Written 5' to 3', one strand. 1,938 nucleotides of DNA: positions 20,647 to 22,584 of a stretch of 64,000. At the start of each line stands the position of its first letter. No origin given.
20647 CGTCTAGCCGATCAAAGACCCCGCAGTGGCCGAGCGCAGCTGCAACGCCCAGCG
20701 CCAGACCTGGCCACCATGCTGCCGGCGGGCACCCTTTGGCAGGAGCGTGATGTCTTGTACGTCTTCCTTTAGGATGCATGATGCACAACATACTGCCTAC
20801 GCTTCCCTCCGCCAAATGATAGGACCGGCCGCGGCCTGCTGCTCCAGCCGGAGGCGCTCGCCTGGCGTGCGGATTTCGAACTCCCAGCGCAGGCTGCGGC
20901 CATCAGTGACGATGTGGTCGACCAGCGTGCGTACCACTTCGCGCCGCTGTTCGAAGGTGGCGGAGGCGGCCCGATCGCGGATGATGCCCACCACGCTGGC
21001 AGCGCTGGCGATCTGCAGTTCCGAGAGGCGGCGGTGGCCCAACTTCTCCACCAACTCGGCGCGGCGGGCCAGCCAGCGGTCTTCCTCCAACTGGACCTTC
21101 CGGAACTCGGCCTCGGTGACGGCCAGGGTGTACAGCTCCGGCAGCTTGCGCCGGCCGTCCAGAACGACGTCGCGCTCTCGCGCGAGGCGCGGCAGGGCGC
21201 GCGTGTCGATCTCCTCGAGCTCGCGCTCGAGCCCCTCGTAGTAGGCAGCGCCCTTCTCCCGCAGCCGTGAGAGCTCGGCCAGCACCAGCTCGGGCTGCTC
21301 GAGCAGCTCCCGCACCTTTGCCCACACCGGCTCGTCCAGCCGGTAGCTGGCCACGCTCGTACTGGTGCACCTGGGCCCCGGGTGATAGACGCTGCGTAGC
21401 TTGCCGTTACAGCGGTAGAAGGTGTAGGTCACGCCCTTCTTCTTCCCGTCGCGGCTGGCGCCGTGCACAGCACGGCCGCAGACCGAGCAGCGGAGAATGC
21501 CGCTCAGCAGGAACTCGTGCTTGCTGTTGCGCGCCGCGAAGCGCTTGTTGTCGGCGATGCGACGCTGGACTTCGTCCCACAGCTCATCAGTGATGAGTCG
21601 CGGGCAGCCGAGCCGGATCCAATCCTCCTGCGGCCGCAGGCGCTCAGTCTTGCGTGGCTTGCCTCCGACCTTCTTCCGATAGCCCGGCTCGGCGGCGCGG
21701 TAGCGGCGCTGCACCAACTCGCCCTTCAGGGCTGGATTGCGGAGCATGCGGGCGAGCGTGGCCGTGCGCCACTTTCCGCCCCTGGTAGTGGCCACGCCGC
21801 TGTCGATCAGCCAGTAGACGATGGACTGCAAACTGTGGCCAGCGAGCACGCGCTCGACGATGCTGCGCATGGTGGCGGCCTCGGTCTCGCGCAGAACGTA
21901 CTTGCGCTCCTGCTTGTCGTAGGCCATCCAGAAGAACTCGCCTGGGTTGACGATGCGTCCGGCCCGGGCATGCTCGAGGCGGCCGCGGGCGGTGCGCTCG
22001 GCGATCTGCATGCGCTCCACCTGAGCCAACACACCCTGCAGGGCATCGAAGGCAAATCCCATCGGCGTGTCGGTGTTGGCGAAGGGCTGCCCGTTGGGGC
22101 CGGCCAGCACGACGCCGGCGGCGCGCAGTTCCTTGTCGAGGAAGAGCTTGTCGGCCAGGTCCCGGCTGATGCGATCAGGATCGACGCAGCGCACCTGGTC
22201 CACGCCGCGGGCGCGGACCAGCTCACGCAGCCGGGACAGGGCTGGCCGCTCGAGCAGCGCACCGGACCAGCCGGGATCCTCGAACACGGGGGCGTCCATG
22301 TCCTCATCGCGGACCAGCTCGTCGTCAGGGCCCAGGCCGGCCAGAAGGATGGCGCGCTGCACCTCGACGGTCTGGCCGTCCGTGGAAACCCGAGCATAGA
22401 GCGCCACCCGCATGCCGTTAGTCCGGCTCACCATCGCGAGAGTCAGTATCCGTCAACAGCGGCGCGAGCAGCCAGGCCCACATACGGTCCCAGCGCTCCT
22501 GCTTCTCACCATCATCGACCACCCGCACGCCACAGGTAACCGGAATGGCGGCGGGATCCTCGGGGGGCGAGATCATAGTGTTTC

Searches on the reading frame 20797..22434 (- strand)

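Call 65: search_protein_families(library=pfam, proteins=[window:20797-22434:-], max_evalue=0.01)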
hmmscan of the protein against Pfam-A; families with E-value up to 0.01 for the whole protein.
window:20797-22434:- (545 aa): 3 families
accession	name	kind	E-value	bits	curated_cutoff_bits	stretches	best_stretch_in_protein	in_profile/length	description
PF00239.26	Resolvase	-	7.5e-26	91.4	23.3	1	10-160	1-144/145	Resolvase, N terminal domain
PF07508.19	Recombinase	-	2.9e-22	79.3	21.1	1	183-296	1-102/102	Recombinase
PF13408.12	Zn_ribbon_recom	-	1.1e-10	42.2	25.3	1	309-375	1-58/58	Recombinase zinc beta ribbon domain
